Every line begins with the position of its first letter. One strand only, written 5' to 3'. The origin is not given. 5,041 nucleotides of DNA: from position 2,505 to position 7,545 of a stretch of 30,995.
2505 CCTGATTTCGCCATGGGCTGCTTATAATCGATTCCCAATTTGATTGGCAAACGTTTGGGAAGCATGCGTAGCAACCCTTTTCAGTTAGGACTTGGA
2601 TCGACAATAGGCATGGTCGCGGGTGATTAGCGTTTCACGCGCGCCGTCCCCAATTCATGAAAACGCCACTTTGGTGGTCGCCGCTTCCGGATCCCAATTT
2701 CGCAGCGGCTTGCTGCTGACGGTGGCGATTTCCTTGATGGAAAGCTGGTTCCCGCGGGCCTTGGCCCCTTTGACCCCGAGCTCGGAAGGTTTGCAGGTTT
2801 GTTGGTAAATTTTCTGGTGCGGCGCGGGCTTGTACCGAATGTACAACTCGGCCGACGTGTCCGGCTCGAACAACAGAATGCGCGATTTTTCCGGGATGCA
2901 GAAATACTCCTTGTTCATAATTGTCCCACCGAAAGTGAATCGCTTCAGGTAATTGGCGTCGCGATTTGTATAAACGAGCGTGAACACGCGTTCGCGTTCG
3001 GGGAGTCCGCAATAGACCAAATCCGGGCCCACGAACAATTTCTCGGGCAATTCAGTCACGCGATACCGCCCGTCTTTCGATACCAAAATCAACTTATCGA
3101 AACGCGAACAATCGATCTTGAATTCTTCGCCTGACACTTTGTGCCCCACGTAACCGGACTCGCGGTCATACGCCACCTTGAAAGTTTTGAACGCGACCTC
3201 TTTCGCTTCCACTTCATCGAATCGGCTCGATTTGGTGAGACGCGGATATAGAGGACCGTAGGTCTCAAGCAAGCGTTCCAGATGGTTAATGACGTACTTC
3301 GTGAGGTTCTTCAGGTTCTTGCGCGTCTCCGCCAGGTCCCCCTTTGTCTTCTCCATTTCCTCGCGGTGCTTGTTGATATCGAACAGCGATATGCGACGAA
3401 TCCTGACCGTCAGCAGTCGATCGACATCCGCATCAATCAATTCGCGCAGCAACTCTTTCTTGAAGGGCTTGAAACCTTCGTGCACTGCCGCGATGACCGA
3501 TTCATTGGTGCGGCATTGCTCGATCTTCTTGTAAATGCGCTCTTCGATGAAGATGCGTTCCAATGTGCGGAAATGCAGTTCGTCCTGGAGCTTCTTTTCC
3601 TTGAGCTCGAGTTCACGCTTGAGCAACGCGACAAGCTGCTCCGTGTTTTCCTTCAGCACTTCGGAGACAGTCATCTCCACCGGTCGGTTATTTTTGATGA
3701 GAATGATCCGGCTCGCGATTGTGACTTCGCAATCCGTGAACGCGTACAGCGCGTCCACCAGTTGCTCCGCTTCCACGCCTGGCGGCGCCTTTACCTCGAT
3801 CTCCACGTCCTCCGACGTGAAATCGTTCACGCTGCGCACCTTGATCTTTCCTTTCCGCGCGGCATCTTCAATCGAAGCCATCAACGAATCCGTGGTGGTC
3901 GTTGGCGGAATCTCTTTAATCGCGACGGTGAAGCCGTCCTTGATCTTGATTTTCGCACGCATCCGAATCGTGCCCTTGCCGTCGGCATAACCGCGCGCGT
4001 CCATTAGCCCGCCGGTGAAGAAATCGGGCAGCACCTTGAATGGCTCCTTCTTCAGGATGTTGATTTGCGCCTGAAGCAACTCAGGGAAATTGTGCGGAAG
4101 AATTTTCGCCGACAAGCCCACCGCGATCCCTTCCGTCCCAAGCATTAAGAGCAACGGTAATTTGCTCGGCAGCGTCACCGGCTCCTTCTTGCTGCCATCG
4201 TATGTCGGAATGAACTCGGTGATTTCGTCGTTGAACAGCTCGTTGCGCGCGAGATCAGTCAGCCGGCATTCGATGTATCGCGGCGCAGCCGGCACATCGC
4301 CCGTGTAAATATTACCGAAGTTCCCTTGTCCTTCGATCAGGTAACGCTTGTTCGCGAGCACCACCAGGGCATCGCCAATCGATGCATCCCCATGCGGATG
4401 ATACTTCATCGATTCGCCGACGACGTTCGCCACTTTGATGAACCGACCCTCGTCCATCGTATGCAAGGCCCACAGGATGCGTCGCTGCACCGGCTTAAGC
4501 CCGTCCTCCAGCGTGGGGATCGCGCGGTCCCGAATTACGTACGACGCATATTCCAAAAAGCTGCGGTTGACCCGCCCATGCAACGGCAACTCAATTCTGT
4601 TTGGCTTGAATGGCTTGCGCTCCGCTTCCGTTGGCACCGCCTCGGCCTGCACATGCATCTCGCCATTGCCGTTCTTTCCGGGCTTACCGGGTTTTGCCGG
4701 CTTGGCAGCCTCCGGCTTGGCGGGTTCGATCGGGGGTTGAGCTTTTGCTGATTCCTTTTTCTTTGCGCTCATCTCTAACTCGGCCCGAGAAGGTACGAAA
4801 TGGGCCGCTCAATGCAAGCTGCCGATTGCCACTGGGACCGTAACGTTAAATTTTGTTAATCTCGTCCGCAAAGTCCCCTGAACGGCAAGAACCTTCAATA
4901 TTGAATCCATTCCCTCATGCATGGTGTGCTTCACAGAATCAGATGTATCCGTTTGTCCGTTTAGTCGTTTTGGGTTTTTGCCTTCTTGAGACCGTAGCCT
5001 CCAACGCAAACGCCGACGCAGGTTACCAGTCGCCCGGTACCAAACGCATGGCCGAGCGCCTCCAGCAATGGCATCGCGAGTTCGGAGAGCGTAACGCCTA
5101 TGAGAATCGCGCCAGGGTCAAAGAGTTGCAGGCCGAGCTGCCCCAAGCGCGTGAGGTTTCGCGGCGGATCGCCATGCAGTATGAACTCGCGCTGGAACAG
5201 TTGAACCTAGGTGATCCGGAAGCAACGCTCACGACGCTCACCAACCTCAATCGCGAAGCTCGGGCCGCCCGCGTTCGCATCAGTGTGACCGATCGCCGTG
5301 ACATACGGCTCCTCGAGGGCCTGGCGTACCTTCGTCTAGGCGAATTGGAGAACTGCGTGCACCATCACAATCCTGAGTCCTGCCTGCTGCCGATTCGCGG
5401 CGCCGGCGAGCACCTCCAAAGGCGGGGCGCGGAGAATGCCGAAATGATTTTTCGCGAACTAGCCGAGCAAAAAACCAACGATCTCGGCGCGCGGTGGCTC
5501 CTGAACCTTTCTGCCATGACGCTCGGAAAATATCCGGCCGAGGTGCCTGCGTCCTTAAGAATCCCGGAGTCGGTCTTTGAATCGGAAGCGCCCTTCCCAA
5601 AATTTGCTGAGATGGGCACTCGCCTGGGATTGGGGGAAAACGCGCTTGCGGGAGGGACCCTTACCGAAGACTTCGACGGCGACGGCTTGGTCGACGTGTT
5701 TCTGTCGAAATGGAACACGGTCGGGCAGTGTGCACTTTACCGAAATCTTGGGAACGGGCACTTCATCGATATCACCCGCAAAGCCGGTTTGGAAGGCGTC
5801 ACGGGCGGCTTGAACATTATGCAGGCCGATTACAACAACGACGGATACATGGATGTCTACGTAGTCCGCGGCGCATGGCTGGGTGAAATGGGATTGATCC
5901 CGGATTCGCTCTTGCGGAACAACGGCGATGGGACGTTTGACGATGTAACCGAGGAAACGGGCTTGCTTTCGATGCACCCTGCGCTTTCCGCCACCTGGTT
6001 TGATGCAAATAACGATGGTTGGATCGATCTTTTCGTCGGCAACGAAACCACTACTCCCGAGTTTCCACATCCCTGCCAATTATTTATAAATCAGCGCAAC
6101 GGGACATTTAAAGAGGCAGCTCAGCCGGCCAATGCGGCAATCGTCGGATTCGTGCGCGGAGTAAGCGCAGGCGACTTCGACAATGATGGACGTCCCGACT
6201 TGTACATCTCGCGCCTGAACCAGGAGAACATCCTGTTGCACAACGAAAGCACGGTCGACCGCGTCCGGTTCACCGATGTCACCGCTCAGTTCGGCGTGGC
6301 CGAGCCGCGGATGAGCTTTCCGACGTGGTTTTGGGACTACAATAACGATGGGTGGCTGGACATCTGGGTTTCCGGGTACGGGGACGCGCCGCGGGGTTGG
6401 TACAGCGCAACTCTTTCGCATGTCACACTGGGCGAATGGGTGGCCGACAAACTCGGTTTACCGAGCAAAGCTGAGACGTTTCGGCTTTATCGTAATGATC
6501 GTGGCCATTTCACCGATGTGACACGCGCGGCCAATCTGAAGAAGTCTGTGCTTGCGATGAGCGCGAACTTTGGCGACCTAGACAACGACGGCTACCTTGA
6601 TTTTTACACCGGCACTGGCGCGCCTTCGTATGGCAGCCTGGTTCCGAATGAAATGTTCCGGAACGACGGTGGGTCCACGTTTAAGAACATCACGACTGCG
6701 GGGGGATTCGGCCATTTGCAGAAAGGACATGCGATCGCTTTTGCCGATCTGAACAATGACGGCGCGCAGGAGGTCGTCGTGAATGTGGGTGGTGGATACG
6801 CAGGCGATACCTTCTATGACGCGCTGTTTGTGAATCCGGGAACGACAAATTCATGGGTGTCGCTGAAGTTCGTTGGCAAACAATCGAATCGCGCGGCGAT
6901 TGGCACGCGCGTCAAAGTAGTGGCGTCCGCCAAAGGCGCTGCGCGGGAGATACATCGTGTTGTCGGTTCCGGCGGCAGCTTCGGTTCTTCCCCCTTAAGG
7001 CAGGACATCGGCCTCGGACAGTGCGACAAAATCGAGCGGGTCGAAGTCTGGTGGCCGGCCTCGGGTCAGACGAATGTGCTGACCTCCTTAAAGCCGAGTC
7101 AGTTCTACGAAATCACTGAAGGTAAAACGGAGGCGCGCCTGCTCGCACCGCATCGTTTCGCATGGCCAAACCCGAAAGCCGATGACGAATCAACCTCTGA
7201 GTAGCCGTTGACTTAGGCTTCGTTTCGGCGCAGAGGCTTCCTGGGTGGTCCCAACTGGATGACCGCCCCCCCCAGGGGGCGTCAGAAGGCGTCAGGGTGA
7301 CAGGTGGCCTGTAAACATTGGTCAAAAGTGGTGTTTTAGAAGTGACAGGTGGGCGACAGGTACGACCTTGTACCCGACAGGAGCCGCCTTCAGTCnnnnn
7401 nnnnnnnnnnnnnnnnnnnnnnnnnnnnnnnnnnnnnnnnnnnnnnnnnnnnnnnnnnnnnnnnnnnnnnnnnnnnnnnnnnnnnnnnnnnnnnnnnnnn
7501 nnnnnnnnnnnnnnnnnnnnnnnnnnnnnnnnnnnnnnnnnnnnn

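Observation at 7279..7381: Second iteron-like module with a different octamer but the same spacing grammar and a shared spacer motif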

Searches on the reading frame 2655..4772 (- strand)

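Call 6: search_protein_families(library=pfam, proteins=[window:2655-4772:-])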
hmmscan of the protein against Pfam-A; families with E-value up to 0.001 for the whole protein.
window:2655-4772:- (705 aa): 1 family
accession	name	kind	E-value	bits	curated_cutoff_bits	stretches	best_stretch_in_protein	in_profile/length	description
PF00521.26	DNA_topoisoIV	-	1.7e-106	357.1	31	1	83-498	1-431/432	DNA gyrase/topoisomerase IV, subunit A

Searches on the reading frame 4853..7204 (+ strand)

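Call 6: search_protein_families(library=pfam, proteins=[window:4853-7204:+])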
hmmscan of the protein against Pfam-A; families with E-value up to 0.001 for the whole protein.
window:4853-7204:+ (783 aa): 3 families
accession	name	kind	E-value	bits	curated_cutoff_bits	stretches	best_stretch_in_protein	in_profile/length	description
PF13517.12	FG-GAP_3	-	4.6e-46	155.7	26.9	5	273-337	1-61/61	FG-GAP-like repeat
PF07593.17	UnbV_ASPIC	-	6.1e-14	52.1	23.4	1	682-752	1-67/68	ASPIC and UnbV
PF01839.29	FG-GAP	-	1e-09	38.5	22.1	1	433-452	1-20/37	FG-GAP repeat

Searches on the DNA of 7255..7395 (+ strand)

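Call 51: search_dna_similar(query=window:7255-7395:+, collection=plasmids, mode=distant, max_evalue=0.01)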
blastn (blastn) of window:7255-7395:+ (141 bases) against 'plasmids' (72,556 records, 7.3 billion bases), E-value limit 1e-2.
No match.
